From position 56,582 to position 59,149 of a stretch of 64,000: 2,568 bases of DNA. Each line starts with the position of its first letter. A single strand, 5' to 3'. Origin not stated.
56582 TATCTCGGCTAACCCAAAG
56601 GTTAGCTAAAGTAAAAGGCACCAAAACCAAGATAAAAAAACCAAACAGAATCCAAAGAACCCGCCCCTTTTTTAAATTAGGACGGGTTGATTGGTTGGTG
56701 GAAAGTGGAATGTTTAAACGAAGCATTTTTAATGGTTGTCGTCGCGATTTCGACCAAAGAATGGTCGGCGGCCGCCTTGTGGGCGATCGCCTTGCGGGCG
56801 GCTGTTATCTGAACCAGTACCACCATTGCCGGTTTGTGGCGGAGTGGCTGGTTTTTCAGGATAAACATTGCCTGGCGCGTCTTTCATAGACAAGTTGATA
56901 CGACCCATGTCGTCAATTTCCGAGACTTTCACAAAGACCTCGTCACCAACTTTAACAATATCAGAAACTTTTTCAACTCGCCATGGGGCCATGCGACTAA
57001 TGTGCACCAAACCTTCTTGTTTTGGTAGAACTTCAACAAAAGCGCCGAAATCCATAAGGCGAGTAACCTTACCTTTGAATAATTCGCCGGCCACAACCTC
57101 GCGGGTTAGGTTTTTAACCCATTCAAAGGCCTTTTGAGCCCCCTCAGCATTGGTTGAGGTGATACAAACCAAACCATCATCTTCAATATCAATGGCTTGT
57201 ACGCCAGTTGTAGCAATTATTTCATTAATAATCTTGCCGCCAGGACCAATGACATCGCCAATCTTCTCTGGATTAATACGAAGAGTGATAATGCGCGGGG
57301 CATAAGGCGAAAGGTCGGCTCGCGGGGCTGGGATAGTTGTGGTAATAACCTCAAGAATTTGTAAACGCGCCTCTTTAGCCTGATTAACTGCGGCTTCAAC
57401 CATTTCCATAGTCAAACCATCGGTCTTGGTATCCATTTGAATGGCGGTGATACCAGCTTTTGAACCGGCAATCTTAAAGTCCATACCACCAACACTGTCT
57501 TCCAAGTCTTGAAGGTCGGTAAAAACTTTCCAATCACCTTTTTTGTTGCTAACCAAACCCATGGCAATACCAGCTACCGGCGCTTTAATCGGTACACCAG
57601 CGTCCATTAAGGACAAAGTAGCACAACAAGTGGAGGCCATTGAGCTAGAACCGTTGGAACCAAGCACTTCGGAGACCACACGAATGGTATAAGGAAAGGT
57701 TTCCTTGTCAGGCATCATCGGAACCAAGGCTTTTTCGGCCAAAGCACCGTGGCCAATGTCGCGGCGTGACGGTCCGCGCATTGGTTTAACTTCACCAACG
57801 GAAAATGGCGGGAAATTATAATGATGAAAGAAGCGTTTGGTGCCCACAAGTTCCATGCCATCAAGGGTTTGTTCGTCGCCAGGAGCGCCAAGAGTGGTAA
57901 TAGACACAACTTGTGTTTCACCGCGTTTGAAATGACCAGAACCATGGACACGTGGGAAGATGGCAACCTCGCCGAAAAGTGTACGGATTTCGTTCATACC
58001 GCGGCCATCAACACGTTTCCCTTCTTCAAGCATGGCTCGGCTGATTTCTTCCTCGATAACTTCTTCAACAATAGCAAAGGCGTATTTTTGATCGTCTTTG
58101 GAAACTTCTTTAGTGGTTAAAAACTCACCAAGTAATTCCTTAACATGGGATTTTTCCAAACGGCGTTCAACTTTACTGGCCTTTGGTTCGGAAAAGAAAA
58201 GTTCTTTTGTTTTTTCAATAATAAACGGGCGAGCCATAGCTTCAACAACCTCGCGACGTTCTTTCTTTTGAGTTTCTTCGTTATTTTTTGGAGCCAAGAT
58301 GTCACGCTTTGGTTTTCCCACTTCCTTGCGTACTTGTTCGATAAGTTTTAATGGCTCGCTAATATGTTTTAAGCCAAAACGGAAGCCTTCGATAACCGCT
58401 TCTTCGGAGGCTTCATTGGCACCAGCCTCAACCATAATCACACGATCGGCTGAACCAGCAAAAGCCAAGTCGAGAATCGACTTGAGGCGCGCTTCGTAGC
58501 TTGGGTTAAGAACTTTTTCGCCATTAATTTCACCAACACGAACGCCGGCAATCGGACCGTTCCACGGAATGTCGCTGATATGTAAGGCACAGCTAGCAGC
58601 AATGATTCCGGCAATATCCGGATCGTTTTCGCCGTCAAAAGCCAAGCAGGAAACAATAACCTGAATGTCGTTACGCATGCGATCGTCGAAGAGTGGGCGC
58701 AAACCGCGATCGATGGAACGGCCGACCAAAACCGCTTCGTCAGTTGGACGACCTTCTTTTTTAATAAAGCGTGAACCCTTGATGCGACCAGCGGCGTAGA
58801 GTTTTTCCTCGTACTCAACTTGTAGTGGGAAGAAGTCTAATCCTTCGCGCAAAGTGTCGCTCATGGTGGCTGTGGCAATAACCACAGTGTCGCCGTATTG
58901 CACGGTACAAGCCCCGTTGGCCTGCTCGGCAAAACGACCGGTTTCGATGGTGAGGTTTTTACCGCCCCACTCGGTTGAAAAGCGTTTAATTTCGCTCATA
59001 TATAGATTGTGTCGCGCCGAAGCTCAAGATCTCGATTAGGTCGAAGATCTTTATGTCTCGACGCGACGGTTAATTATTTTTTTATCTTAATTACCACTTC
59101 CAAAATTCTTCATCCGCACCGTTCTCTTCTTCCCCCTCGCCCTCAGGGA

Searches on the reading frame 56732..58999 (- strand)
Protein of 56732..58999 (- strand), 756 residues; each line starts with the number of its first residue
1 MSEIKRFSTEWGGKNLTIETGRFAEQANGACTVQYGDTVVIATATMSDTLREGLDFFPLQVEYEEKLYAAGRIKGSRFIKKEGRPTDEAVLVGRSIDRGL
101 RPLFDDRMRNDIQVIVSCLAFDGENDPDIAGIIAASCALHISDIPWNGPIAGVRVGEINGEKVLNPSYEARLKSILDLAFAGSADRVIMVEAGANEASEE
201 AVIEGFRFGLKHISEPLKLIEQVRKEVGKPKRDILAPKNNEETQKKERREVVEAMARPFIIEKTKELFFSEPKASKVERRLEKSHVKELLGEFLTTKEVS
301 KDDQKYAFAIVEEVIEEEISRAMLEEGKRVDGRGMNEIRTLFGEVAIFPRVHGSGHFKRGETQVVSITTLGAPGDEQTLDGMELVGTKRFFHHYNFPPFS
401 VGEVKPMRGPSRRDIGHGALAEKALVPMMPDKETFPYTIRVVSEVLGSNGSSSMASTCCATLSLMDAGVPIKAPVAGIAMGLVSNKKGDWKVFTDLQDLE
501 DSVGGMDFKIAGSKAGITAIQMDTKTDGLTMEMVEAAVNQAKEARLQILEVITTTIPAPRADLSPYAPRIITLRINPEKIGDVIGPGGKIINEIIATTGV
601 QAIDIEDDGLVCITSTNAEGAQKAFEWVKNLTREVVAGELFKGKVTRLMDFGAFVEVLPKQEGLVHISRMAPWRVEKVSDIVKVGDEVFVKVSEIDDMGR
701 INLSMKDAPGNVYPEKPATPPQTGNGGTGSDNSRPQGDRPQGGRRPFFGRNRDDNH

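Call 8: search_protein_families(library=pfam, proteins=[window:56732-58999:-], max_evalue=0.01)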
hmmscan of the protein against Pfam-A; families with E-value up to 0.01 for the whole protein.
window:56732-58999:- (756 aa): 4 families
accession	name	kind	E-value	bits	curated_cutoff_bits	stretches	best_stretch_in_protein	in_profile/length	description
PF01138.27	RNase_PH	-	1.1e-51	175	25.5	2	14-145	3-130/130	3' exoribonuclease family, domain 1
PF00575.29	S1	-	1.7e-17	64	22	1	637-706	4-74/74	S1 RNA binding domain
PF03725.20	RNase_PH_C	-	6e-15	55.4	20.8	2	148-211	1-66/67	3' exoribonuclease family, domain 2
PF00013.35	KH_1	-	1.1e-09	38.3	21.5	1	571-628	2-64/66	KH domain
